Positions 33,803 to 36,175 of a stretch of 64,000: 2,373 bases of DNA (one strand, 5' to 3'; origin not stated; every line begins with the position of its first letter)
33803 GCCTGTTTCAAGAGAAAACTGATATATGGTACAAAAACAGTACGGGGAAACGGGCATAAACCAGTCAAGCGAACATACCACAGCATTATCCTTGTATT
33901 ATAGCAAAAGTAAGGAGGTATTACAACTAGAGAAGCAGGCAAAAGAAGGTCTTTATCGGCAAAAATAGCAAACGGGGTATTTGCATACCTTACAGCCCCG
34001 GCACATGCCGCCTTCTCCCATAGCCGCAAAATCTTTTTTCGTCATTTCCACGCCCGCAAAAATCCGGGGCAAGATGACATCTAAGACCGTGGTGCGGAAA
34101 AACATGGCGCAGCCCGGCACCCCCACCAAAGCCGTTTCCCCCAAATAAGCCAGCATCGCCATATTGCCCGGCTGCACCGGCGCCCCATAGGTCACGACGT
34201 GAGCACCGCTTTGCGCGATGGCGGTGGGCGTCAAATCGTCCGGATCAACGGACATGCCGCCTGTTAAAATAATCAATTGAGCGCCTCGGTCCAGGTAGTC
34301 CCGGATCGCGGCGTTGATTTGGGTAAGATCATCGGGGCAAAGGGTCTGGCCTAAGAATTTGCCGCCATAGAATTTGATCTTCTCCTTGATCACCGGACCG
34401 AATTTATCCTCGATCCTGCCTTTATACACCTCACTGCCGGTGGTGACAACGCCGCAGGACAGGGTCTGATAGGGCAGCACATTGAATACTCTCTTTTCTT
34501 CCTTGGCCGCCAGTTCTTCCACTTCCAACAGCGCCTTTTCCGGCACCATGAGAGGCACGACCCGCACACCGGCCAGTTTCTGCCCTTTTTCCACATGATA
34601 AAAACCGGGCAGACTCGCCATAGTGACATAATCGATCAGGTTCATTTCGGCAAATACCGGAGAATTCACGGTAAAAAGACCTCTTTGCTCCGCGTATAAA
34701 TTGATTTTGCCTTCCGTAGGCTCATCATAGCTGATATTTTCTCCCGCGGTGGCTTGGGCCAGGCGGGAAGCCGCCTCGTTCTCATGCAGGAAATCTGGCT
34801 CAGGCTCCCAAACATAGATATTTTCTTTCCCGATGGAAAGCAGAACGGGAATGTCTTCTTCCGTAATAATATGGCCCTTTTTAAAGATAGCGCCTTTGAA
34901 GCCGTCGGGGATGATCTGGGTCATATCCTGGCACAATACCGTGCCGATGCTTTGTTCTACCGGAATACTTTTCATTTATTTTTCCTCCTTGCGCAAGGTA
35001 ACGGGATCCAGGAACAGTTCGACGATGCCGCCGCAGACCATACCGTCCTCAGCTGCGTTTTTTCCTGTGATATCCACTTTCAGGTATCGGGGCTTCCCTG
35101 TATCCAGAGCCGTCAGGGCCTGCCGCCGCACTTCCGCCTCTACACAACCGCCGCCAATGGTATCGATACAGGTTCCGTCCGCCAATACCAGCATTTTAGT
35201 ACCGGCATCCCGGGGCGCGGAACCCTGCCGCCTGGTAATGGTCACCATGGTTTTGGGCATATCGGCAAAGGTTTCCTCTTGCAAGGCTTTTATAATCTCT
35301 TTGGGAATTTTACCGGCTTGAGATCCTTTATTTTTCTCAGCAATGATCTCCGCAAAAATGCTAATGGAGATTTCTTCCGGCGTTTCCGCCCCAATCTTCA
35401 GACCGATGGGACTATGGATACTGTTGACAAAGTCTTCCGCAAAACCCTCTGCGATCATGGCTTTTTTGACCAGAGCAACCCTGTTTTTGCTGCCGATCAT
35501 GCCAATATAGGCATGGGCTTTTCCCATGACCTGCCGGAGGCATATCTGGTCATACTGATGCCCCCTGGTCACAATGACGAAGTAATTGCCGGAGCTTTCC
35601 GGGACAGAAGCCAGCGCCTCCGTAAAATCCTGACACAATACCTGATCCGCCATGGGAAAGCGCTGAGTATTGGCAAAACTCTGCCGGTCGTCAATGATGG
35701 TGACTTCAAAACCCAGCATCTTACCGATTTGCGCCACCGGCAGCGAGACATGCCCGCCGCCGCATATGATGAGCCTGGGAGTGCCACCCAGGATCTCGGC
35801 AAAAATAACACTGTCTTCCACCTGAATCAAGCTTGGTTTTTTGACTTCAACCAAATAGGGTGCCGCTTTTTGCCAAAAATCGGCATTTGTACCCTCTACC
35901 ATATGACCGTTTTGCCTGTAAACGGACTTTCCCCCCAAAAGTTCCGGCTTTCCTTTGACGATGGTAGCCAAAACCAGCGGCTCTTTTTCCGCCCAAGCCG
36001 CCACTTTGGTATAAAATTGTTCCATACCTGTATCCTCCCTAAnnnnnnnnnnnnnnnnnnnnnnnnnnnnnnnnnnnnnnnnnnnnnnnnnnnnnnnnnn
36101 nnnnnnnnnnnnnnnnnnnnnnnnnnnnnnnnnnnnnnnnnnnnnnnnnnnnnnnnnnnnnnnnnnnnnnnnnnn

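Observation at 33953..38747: Selenium-dependent molybdenum hydroxylase maturation cluster (ModE-like, yqeC, mocA, yqeB, xdhC, MoCF-binding) without a hydroxylase catalytic subunit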

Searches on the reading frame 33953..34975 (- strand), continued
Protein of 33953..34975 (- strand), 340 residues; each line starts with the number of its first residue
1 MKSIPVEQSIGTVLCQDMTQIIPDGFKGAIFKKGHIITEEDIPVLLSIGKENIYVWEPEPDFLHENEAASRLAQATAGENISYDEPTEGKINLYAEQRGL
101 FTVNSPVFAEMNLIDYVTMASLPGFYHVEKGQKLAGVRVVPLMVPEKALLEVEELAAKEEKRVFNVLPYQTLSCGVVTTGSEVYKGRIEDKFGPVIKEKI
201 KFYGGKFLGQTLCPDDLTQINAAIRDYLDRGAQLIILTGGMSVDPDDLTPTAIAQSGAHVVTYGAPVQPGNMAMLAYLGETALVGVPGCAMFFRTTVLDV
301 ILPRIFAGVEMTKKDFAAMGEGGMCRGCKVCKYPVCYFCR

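Call 83: search_protein_representatives(protein=window:33953-34975:-)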
Query: 340 residues. Proteins with E-value up to 0.001 (for the whole library): 4382; up to 1e-10: 2147; up to 1e-30: 560. The best 150 are listed.
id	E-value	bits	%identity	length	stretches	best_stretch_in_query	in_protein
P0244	5.7e-103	361.2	48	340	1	1-338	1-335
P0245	6.6e-102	357.7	48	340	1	1-340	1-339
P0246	1.2e-101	356.8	51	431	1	1-338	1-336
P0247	3.2e-100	352.1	50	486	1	1-338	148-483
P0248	3.5e-100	352.0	47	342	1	1-338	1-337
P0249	5.3e-100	351.4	49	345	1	3-338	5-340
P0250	2.9e-92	325.9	46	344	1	1-338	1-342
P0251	8.5e-91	321.1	45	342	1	2-338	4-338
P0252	9.2e-91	321.0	47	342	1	2-338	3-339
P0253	1.5e-89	317.0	45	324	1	2-324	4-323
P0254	1.6e-89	316.9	47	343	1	1-338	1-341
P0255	8.0e-89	314.6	43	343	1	4-338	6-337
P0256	1.9e-87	310.1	44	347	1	1-338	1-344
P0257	2.7e-87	309.6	46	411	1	19-338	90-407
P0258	1.9e-86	306.9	48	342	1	1-324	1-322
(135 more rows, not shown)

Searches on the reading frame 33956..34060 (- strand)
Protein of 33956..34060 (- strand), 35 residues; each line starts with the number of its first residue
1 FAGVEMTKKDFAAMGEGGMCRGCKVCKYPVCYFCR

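Call 64: search_protein_families(library=pfam, proteins=[window:33956-34060:-], max_evalue=10)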
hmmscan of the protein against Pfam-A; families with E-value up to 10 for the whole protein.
window:33956-34060:- (35 aa): 0 families

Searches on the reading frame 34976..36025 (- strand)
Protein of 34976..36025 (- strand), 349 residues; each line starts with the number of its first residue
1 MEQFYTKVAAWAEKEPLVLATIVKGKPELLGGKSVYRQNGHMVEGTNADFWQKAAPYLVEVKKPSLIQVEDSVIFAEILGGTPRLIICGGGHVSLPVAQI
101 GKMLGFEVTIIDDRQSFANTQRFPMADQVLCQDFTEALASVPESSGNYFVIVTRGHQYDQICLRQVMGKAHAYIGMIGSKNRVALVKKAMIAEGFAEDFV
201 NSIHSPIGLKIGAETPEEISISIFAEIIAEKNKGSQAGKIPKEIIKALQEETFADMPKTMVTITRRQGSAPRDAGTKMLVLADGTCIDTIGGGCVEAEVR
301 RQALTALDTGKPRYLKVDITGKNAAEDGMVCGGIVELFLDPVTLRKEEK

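Call 3: search_protein_families(library=ncbifam, proteins=[window:34976-36025:-])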
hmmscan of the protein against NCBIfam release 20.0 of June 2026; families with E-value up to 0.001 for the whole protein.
window:34976-36025:- (349 aa): 2 families
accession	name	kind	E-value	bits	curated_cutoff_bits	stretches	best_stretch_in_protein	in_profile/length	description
NF045664.1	XdhC_rel_AOR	equivalog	5.9e-84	282.3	350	2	48-232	160-345/346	XdhC family aldehyde oxidoreductase maturation factor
TIGR02964.1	xanthine_xdhC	equivalog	7.5e-37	127.2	161.6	2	82-228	100-246/246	xanthine dehydrogenase accessory protein XdhC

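Call 4: search_protein_families(library=pfam, proteins=[window:34976-36025:-])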
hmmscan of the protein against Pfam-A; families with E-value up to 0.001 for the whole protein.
window:34976-36025:- (349 aa): 2 families
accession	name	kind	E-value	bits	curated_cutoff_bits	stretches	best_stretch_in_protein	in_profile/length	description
PF13478.12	XdhC_C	-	7.6e-43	146.5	29.7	1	85-227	1-125/125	XdhC Rossmann domain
PF02625.21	XdhC_CoxI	-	1.1e-25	89.8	24.3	1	257-317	7-67/68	XdhC and CoxI family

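Call 72: search_solved_structures(query=window:34976-36025:-, max_evalue=0.01)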
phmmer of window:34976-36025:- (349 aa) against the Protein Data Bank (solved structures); distinct sequences matched with E-value up to 0.01: 3.
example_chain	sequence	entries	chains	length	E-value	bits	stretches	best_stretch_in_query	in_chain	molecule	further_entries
2we7_A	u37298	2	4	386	1.2e-34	123.3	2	73-234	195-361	Xanthine dehydrogenase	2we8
3on5_A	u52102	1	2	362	3.3e-26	95.5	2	68-232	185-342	BH1974 protein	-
9li3_A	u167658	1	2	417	2.7e-05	26.8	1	74-161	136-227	Ferredoxin--NAD(+) reductase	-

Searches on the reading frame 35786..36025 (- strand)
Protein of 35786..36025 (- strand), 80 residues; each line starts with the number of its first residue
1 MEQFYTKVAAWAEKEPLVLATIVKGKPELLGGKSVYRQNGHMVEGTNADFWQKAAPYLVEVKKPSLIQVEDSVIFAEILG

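Call 64: search_protein_families(library=pfam, proteins=[window:35786-36025:-], max_evalue=10)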
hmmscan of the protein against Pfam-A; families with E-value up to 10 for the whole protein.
window:35786-36025:- (80 aa): 1 family
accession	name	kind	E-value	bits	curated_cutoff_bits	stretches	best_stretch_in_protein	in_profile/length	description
PF02625.21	XdhC_CoxI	-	0.019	15.3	24.3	1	10-46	1-39/68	XdhC and CoxI family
